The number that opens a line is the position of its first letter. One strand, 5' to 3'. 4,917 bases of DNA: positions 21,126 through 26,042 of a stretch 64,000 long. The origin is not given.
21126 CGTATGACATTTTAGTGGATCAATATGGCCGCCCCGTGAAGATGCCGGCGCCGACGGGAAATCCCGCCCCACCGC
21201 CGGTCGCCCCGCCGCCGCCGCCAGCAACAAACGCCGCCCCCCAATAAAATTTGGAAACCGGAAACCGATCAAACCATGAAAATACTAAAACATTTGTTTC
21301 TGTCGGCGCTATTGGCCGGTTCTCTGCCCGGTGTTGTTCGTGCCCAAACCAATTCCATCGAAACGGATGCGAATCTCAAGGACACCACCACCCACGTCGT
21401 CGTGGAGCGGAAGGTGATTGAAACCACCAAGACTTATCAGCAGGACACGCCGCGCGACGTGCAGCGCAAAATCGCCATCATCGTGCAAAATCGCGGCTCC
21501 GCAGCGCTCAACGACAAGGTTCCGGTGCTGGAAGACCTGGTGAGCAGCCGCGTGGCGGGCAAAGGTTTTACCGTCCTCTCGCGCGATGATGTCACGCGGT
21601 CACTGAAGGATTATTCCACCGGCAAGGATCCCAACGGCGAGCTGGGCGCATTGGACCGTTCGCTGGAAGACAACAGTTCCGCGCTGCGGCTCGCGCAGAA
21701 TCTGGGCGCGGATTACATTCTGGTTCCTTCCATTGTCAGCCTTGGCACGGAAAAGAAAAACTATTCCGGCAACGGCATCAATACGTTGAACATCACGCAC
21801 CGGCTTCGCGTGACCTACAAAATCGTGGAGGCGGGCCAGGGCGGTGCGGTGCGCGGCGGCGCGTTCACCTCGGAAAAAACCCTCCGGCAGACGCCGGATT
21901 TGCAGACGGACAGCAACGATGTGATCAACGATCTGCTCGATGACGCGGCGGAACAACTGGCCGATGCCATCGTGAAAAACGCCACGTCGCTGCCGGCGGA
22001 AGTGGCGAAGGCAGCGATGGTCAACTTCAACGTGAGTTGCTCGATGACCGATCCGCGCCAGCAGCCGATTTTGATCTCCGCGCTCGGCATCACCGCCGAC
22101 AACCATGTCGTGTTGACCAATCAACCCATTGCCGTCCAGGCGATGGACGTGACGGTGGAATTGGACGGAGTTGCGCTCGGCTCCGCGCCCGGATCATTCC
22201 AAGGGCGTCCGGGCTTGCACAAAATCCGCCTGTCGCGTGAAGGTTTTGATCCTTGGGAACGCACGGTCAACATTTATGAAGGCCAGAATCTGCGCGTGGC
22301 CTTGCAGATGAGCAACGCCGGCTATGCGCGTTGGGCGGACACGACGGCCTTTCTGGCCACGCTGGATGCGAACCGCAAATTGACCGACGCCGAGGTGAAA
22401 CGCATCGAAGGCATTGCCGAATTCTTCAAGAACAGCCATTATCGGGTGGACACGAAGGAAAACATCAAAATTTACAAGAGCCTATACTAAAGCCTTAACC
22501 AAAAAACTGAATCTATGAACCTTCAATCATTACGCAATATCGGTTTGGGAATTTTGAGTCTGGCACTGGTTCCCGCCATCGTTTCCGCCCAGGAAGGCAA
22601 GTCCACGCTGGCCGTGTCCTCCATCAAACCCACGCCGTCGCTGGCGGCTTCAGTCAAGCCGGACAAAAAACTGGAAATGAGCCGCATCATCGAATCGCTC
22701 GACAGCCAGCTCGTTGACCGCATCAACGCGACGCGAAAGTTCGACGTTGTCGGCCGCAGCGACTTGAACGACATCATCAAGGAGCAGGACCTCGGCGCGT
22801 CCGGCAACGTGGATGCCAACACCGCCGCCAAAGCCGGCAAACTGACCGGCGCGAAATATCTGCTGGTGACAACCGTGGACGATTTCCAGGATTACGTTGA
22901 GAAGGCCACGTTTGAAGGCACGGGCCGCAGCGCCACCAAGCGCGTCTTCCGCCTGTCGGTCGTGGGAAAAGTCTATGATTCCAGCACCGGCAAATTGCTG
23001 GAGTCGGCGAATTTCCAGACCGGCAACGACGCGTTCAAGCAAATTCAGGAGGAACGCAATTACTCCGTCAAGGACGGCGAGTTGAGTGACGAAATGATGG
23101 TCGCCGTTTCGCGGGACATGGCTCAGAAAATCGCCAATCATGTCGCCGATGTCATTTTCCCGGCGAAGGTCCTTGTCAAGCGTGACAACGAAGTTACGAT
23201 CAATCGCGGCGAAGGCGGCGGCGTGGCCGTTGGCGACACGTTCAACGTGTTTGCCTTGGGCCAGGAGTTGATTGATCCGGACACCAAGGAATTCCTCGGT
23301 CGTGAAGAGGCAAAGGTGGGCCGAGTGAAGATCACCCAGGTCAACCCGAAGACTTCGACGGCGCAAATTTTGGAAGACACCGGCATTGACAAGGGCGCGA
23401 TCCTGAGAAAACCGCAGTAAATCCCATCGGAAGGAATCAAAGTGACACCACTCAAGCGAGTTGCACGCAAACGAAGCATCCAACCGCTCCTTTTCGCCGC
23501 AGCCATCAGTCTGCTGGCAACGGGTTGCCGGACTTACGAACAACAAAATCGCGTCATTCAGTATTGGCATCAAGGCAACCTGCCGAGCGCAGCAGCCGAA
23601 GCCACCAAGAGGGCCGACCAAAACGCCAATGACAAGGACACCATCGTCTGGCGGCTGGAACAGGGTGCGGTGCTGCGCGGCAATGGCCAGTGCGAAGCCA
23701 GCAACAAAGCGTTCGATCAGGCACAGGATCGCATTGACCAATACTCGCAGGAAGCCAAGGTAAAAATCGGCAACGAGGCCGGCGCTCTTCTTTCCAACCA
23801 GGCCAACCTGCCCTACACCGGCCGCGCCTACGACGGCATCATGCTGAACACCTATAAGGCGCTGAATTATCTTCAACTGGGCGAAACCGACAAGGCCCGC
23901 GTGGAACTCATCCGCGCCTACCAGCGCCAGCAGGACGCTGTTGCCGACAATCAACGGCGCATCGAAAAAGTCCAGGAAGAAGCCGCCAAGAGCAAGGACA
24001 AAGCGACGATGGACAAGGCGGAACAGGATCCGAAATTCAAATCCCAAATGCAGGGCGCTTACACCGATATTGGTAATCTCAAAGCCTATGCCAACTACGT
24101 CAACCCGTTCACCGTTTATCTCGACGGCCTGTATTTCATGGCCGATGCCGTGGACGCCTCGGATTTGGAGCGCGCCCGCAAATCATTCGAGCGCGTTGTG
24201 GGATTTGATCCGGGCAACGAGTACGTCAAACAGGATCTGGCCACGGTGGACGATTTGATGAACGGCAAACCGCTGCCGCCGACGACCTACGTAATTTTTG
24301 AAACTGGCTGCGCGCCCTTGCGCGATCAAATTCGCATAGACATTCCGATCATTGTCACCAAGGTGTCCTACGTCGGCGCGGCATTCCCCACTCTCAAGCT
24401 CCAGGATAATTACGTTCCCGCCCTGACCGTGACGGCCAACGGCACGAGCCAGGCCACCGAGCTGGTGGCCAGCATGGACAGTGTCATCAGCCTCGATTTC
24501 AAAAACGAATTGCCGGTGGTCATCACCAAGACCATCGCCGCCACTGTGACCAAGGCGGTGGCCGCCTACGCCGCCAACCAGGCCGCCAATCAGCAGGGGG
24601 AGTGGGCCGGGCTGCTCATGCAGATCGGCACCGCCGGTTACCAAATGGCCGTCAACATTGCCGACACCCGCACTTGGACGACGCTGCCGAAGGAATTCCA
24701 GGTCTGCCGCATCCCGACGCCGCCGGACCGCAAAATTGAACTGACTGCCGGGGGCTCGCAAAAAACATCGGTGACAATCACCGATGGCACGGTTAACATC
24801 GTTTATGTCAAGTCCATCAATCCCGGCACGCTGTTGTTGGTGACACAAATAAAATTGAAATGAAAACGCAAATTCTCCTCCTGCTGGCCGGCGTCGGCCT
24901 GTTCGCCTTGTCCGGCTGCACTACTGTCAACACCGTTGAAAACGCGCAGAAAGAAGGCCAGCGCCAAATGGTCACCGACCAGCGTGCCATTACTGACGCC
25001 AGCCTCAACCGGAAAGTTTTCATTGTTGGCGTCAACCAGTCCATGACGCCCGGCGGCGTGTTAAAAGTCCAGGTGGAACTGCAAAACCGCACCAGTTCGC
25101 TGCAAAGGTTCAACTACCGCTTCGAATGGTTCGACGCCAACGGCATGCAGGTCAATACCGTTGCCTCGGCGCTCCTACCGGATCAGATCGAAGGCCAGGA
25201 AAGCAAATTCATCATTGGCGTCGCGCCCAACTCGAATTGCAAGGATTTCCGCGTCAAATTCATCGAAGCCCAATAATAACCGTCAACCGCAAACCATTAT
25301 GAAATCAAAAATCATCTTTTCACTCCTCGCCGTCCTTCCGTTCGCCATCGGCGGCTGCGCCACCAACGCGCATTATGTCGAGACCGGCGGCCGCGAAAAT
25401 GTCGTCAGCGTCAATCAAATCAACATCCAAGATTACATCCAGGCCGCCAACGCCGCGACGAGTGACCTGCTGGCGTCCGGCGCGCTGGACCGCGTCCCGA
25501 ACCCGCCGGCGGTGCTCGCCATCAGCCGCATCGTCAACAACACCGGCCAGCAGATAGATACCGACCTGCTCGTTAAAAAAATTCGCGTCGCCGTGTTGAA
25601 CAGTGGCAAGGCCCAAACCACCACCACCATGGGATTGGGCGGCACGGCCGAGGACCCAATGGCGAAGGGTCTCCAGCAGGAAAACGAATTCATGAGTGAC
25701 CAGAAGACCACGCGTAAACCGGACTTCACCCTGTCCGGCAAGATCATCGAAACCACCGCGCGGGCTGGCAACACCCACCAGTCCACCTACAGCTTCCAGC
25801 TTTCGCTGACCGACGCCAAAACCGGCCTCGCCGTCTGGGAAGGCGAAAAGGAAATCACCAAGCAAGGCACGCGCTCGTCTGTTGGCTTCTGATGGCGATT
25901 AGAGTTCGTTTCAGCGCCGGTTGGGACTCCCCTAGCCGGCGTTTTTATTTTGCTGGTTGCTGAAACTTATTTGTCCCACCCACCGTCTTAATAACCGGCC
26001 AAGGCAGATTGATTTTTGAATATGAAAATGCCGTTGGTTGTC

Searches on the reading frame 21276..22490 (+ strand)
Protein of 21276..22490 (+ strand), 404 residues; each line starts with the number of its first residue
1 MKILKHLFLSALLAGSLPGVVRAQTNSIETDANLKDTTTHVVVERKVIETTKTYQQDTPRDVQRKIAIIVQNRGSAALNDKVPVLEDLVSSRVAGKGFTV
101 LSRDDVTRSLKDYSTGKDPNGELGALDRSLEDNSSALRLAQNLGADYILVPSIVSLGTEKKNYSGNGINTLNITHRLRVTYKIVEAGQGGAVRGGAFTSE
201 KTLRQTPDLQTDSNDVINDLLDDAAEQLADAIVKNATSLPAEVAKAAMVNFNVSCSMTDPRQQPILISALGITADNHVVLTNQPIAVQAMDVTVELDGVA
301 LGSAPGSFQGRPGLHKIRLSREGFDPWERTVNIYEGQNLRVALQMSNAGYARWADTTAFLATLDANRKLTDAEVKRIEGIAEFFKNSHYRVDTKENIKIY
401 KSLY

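Call 48: search_protein_families(library=pfam, proteins=[window:21276-22490:+], max_evalue=0.00001)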
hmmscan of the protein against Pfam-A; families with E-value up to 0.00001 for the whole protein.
window:21276-22490:+ (404 aa): 1 family
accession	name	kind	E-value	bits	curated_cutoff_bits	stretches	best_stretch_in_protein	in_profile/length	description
PF08308.17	PEGA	-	3.8e-10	40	20.8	1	293-345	14-67/71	PEGA domain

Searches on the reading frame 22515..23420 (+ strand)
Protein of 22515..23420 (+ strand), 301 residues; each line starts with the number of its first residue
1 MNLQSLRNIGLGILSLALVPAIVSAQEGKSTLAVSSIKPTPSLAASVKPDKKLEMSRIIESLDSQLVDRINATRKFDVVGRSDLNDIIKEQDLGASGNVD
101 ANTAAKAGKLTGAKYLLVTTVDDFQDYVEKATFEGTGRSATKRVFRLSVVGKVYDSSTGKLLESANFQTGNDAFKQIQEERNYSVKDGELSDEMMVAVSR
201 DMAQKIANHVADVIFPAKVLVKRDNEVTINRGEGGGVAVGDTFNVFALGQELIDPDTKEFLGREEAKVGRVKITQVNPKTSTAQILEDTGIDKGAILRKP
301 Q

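Call 48: search_protein_families(library=pfam, proteins=[window:22515-23420:+], max_evalue=0.00001)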
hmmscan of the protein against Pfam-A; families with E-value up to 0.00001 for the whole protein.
window:22515-23420:+ (301 aa): 2 families
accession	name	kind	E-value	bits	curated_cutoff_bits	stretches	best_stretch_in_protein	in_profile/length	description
PF03783.19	CsgG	-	3.4e-15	56.4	20.8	1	27-209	7-196/210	Curli production assembly/transport component CsgG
PF16538.11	FlgT_C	-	4.3e-06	27.5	27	0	224-286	1-61/77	Flagellar assembly protein T, C-terminal domain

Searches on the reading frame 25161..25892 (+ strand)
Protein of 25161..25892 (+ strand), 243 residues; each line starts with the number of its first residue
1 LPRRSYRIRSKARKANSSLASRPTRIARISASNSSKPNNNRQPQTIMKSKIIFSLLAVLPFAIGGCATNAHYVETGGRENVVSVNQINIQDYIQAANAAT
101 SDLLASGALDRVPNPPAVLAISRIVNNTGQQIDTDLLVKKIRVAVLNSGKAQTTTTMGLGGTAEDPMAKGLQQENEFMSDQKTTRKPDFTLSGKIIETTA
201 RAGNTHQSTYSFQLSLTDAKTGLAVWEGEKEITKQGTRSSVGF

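Call 49: search_protein_families(library=pfam, proteins=[window:25161-25892:+], max_evalue=0.00001)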
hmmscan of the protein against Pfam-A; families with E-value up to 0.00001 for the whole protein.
window:25161-25892:+ (243 aa): 1 family
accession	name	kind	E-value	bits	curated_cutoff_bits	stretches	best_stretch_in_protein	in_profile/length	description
PF13036.11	LpoB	-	2.2e-26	92.9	22.3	1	94-232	4-147/147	Peptidoglycan-synthase activator LpoB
